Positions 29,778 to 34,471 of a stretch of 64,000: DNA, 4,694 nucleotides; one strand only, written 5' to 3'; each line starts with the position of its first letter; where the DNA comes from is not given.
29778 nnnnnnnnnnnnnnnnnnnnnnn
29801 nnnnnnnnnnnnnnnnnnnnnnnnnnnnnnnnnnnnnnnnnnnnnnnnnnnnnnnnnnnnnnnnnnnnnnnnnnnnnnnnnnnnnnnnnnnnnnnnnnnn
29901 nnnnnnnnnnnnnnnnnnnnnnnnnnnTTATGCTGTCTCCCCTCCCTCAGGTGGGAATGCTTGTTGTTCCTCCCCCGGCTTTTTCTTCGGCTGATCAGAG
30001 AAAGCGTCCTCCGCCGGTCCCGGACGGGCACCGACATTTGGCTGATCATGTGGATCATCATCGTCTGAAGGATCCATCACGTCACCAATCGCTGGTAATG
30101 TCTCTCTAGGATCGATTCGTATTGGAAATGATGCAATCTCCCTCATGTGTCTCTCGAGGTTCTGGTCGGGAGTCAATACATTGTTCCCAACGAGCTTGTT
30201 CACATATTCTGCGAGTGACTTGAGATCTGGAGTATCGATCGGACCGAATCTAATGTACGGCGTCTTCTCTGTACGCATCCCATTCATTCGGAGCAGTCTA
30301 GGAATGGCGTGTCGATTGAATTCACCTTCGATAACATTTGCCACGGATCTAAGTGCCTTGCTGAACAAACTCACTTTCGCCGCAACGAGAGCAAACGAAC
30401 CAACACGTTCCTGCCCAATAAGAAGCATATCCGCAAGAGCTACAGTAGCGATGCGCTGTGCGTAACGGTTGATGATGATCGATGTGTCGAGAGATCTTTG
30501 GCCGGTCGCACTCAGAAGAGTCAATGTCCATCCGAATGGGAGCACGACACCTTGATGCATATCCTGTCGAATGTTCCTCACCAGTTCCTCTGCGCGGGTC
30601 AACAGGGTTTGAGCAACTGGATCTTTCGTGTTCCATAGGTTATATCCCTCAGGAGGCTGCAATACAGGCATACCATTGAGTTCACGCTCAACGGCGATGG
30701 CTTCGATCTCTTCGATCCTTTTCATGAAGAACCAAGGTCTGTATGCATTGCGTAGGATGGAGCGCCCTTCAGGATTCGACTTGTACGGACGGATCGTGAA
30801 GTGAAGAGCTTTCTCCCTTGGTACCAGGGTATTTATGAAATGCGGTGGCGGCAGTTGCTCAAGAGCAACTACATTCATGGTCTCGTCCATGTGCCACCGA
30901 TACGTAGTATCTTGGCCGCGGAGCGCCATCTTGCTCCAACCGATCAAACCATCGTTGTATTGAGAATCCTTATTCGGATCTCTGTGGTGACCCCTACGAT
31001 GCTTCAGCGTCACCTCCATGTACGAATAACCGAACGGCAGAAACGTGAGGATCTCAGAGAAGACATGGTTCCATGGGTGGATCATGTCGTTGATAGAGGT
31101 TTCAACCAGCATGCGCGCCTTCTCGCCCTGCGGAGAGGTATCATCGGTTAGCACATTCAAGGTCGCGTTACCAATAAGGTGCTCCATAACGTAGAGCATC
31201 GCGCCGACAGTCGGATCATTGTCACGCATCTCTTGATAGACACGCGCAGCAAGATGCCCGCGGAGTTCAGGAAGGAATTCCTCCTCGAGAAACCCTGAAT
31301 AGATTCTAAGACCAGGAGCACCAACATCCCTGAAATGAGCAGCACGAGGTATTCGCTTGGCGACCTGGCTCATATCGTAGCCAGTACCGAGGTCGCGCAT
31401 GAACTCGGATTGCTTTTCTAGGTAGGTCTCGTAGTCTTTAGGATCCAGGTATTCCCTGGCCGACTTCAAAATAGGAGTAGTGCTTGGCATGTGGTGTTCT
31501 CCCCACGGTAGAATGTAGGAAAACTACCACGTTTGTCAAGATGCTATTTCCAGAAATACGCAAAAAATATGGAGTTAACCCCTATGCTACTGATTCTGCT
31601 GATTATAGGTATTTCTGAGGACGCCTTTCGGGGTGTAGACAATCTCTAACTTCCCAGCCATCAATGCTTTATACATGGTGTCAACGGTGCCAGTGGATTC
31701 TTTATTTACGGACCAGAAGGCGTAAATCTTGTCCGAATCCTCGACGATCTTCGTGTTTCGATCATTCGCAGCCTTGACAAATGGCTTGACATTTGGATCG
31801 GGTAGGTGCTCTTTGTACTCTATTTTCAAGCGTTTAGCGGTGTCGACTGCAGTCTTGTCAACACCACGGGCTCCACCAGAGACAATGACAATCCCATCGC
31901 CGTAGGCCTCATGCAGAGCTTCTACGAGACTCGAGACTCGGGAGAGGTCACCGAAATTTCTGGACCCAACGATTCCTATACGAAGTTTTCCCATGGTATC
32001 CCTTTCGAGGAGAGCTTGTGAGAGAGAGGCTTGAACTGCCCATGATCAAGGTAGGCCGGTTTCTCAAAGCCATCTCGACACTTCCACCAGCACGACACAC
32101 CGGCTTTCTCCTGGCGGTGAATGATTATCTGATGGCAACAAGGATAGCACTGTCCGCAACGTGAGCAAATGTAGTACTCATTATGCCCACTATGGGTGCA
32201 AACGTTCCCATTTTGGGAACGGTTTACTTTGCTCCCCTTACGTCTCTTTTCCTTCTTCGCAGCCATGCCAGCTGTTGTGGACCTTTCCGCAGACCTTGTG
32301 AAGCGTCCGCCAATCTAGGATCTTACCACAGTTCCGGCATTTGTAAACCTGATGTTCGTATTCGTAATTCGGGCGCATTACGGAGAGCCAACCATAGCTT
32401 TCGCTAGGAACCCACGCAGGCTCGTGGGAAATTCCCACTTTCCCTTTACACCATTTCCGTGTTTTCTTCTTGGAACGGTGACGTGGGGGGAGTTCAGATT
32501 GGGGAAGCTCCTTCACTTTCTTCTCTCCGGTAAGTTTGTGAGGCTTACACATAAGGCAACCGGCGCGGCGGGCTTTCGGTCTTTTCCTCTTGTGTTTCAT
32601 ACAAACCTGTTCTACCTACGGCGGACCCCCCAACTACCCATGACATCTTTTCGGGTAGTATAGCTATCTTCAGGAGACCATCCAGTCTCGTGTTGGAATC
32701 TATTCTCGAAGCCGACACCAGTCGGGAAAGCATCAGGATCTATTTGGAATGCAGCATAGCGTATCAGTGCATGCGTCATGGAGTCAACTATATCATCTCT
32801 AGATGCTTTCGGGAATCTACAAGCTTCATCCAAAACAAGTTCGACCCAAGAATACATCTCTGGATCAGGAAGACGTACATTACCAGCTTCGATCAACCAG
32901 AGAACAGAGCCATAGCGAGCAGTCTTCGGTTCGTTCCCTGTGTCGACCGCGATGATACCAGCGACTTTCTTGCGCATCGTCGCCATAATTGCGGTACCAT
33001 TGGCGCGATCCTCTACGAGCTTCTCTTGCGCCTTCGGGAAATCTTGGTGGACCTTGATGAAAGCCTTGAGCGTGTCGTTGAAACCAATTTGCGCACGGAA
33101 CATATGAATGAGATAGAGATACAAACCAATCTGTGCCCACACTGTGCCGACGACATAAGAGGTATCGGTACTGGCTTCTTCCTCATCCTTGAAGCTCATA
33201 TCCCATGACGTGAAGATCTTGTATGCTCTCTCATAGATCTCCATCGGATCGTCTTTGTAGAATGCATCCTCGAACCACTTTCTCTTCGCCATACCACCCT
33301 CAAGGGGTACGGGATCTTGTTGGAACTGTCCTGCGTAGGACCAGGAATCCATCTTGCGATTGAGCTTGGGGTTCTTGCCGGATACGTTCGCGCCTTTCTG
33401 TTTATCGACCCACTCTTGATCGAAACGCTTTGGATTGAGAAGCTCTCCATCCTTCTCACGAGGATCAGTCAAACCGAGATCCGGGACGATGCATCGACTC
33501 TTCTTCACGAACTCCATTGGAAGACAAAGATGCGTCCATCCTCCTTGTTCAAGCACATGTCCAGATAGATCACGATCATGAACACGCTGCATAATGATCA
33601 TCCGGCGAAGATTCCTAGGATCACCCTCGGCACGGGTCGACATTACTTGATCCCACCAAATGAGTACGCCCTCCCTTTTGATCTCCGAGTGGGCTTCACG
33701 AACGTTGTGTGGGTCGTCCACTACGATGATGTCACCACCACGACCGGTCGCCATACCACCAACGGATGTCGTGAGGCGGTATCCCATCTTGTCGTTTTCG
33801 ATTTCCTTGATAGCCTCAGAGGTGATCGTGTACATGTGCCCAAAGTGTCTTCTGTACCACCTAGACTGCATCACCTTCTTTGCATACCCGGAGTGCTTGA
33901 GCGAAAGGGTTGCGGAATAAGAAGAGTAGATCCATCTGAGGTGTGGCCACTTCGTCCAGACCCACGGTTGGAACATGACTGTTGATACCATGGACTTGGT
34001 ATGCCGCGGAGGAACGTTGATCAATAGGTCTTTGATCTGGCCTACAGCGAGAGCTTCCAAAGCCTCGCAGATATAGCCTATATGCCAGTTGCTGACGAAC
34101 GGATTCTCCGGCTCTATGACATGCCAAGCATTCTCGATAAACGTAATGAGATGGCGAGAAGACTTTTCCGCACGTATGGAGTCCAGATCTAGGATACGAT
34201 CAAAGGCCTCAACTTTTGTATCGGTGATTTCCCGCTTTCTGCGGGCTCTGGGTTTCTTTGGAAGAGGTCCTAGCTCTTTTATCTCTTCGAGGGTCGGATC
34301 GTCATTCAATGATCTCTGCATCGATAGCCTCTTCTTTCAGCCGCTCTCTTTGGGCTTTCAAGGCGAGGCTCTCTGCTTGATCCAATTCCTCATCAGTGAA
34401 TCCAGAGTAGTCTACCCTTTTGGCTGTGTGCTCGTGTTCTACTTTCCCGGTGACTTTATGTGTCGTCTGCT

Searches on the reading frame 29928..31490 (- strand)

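Call 26: search_protein_families(library=pfam, proteins=[window:29928-31490:-], max_evalue=0.01)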
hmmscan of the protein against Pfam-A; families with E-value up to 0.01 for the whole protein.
window:29928-31490:- (520 aa): 2 families
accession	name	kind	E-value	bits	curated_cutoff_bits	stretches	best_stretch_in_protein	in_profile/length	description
PF06074.18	Portal_Mu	-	1.3e-27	97.5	23.9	1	83-444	2-329/336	Portal protein of Mu bacteriophage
PF21919.2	P23-45_portal_barrel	-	0.0015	17.6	27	1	240-434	209-395/448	Phage P23-45 portal protein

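Call 27: search_protein_families(library=phrogs, proteins=[window:29928-31490:-], max_evalue=0.00001)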
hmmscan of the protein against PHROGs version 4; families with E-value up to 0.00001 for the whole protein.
window:29928-31490:- (520 aa): 1 family
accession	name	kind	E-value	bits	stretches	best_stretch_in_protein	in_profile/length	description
phrog_113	-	head and packaging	1.9e-62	212.8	1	64-507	49-452/1272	portal protein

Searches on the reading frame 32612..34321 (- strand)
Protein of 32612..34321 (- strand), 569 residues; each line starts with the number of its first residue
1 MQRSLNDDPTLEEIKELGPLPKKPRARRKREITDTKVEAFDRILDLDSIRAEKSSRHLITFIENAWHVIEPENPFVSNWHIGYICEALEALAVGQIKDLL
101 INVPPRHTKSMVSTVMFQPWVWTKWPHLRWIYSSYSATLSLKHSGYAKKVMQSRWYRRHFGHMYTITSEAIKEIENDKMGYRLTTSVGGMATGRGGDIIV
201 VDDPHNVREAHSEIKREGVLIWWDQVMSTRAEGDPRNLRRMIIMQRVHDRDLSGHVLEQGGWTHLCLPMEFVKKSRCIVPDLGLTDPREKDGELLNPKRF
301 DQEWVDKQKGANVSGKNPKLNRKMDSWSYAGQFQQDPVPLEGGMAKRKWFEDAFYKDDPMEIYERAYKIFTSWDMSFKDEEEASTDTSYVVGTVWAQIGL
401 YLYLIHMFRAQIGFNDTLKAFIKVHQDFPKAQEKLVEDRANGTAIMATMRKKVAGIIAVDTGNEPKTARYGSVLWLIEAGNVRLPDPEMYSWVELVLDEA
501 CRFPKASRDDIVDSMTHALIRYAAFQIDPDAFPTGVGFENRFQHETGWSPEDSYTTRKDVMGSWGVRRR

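Call 26: search_protein_families(library=pfam, proteins=[window:32612-34321:-], max_evalue=0.01)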
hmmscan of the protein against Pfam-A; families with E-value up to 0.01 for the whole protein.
window:32612-34321:- (569 aa): 1 family
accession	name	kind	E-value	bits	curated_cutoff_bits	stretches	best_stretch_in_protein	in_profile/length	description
PF17289.8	Terminase_6C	-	0.00069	20.1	22.6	1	431-520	55-153/155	Terminase RNaseH-like domain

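Call 27: search_protein_families(library=phrogs, proteins=[window:32612-34321:-], max_evalue=0.00001)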
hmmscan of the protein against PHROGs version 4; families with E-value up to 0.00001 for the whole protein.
window:32612-34321:- (569 aa): 4 families
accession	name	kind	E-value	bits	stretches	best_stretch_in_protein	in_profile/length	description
phrog_38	-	head and packaging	2.2e-75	255.8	1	28-546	255-725/760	terminase large subunit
phrog_4758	-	head and packaging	3.3e-40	139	1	52-260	14-221/243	terminase large subunit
phrog_5573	-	head and packaging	8e-27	95.2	1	290-521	22-233/250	terminase large subunit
phrog_30251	-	head and packaging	6.6e-10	38.8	1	85-259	44-224/799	terminase large subunit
